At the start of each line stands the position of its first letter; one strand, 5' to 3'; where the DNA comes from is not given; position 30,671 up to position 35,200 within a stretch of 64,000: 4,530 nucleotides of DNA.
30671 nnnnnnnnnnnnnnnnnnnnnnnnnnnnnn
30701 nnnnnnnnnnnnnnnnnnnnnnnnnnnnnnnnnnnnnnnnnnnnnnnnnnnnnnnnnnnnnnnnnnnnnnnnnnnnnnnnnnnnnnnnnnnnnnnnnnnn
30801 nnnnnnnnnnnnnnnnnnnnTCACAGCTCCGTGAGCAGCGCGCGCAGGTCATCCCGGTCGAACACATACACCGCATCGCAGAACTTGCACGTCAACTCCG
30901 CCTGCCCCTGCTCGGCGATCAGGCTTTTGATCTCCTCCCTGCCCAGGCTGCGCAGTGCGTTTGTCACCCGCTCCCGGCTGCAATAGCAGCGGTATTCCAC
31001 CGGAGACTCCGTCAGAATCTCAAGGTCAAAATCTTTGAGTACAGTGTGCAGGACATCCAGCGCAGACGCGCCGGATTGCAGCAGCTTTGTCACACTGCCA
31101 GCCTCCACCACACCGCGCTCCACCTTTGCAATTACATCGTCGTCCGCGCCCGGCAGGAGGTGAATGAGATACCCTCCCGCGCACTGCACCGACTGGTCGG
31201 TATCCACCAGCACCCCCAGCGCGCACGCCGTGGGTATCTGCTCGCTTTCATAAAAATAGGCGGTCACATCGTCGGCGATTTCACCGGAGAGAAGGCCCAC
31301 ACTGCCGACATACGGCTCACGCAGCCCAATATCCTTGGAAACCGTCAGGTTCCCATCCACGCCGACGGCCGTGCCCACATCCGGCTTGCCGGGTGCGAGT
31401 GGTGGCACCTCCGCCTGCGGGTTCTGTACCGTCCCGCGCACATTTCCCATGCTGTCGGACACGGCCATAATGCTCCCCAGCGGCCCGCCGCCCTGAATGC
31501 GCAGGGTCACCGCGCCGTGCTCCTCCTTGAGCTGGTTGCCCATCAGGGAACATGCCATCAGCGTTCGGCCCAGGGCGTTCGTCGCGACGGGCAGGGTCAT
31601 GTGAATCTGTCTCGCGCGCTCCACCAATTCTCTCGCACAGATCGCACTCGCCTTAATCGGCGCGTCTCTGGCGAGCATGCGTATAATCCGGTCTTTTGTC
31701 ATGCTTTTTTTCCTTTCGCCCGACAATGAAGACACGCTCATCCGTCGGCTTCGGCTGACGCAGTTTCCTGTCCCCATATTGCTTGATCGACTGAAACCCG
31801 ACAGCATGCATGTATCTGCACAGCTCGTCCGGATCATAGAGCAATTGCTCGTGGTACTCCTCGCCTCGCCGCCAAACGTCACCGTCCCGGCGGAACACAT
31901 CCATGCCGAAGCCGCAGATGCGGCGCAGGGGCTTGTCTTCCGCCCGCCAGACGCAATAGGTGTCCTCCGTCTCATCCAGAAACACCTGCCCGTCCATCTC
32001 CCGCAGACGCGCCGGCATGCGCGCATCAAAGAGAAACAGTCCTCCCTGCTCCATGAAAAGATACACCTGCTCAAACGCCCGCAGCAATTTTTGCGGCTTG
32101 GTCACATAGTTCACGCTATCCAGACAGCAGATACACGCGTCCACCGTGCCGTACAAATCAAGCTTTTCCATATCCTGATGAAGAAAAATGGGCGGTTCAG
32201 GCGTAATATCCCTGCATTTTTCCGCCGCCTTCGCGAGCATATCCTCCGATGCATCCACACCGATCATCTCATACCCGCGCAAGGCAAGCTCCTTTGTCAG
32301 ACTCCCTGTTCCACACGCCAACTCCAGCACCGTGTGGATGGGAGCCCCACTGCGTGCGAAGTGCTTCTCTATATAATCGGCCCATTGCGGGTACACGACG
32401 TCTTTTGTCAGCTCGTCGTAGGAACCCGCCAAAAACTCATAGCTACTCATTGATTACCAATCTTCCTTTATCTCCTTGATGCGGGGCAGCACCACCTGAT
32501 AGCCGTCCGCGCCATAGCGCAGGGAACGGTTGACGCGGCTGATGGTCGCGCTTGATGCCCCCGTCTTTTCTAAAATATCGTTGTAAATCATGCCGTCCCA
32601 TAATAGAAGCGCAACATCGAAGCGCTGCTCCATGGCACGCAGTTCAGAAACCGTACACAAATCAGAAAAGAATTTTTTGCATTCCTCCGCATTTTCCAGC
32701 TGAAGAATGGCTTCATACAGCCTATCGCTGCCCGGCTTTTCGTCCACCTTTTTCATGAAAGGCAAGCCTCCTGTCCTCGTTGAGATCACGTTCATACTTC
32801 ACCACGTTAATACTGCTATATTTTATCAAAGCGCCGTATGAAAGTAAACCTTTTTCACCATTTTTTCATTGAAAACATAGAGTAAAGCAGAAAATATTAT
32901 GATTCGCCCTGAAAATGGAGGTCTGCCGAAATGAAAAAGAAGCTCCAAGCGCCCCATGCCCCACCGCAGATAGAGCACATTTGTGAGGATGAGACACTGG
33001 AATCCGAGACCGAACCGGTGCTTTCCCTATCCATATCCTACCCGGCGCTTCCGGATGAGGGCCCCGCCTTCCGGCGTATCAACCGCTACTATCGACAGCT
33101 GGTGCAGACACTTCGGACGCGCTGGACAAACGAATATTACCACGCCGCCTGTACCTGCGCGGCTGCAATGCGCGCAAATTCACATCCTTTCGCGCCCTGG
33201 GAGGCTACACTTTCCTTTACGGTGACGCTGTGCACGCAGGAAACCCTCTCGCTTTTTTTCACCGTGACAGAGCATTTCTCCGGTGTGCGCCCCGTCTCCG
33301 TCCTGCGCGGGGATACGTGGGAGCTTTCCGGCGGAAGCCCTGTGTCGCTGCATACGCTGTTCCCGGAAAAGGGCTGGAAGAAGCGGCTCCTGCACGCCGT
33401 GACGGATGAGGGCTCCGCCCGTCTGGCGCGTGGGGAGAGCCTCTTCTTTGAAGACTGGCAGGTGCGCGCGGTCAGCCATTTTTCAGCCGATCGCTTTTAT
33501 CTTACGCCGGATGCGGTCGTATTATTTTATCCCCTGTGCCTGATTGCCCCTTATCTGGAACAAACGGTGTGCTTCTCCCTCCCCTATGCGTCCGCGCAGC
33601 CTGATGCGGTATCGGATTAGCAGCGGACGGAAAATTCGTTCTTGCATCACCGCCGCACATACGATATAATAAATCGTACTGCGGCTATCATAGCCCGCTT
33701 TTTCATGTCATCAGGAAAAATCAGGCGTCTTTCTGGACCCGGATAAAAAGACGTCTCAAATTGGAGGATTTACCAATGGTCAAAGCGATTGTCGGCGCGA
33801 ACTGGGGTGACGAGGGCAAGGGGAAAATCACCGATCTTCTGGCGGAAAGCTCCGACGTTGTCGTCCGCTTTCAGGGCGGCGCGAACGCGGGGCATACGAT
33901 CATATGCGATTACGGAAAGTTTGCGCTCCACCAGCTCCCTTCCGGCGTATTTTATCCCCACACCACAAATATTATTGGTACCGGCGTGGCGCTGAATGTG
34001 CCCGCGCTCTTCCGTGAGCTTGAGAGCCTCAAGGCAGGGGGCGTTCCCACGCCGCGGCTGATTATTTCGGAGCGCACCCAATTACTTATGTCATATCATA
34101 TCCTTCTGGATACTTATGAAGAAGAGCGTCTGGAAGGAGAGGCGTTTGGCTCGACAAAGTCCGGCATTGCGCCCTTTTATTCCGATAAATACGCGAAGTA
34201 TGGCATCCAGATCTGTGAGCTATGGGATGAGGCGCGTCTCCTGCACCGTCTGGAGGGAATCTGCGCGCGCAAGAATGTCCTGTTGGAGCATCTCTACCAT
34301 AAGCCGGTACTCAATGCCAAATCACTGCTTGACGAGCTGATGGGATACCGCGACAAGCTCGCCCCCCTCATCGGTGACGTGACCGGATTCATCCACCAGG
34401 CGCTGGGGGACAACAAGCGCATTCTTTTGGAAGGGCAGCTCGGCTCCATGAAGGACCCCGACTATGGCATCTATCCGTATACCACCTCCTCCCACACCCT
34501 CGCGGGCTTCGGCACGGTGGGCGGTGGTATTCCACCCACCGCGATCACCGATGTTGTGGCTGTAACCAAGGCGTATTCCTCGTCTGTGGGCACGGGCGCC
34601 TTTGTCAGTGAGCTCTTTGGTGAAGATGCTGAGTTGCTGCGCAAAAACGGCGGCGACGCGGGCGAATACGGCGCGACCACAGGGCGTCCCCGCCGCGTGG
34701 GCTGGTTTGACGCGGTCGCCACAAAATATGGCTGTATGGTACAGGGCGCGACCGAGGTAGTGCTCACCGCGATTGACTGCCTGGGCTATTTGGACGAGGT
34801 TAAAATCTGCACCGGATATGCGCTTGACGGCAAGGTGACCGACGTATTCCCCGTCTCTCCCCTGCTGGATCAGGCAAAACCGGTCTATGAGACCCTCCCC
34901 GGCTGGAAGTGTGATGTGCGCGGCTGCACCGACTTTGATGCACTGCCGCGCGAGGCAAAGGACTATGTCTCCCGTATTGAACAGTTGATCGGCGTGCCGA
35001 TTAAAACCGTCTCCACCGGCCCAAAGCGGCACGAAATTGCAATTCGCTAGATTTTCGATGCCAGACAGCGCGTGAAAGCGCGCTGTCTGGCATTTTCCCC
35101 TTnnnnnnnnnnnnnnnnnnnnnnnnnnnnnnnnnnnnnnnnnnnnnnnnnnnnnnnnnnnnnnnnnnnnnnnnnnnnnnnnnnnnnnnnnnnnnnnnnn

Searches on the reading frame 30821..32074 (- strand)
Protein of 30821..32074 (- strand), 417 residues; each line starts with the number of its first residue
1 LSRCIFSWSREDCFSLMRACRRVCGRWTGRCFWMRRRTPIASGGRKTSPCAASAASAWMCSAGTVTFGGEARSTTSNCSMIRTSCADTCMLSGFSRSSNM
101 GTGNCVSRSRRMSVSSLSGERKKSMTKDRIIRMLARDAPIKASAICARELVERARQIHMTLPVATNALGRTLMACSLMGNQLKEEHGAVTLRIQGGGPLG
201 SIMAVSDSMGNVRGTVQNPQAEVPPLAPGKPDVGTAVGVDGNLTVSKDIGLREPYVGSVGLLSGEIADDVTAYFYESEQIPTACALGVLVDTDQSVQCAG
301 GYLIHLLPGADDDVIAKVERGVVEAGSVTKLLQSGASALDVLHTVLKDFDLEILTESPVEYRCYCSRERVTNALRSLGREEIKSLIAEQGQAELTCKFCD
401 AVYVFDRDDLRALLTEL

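Call 15: search_protein_families(library=pfam, proteins=[window:30821-32074:-], max_evalue=0.0001)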
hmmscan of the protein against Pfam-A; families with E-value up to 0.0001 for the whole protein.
window:30821-32074:- (417 aa): 1 family
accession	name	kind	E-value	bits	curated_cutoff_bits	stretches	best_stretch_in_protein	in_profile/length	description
PF01430.24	HSP33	-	3.4e-94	315.8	21.4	1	128-406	1-273/273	Hsp33 protein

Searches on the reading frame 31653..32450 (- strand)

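Call 15: search_protein_families(library=pfam, proteins=[window:31653-32450:-], max_evalue=0.0001)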
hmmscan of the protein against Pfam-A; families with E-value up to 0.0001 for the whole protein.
window:31653-32450:- (265 aa): 7 families
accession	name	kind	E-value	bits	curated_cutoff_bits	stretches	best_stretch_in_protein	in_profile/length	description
PF13649.12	Methyltransf_25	-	2e-16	60.9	27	1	41-137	1-97/97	Methyltransferase domain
PF13847.12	Methyltransf_31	-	3.8e-12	46.5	27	1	40-153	6-119/145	Methyltransferase domain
PF08241.18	Methyltransf_11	-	4.1e-12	47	21.2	1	42-129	1-86/95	Methyltransferase domain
PF13489.12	Methyltransf_23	-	3.2e-10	40.4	27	1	22-222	8-162/164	Methyltransferase domain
PF08242.18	Methyltransf_12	-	1.1e-09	39.3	30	1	42-137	1-96/98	Methyltransferase domain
PF05401.17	NodS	-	1.4e-05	25.5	24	1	32-143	38-146/201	Nodulation protein S (NodS)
PF01209.24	Ubie_methyltran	-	1.8e-05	24.6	20.1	1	22-124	34-137/233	ubiE/COQ5 methyltransferase family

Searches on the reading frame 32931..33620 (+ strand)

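Call 15: search_protein_families(library=pfam, proteins=[window:32931-33620:+], max_evalue=0.0001)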
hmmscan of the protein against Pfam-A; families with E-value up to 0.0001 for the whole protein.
window:32931-33620:+ (229 aa): 1 family
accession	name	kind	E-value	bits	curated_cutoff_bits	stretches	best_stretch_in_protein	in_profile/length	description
PF13739.11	PdaC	-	3e-05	25.5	29.1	1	26-113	3-85/95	Deacetylase PdaC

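Call 61: search_protein_families(library=ncbifam, proteins=[window:32931-33620:+], max_evalue=0.001)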
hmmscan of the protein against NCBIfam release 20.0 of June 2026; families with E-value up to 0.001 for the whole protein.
window:32931-33620:+ (229 aa): 0 families

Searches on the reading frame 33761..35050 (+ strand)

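Call 15: search_protein_families(library=pfam, proteins=[window:33761-35050:+], max_evalue=0.0001)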
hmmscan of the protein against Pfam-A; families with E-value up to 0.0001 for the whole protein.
window:33761-35050:+ (429 aa): 1 family
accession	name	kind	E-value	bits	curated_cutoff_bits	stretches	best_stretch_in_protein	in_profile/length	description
PF00709.27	Adenylsucc_synt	-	9.1e-157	522.5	27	1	9-426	1-415/416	Adenylosuccinate synthetase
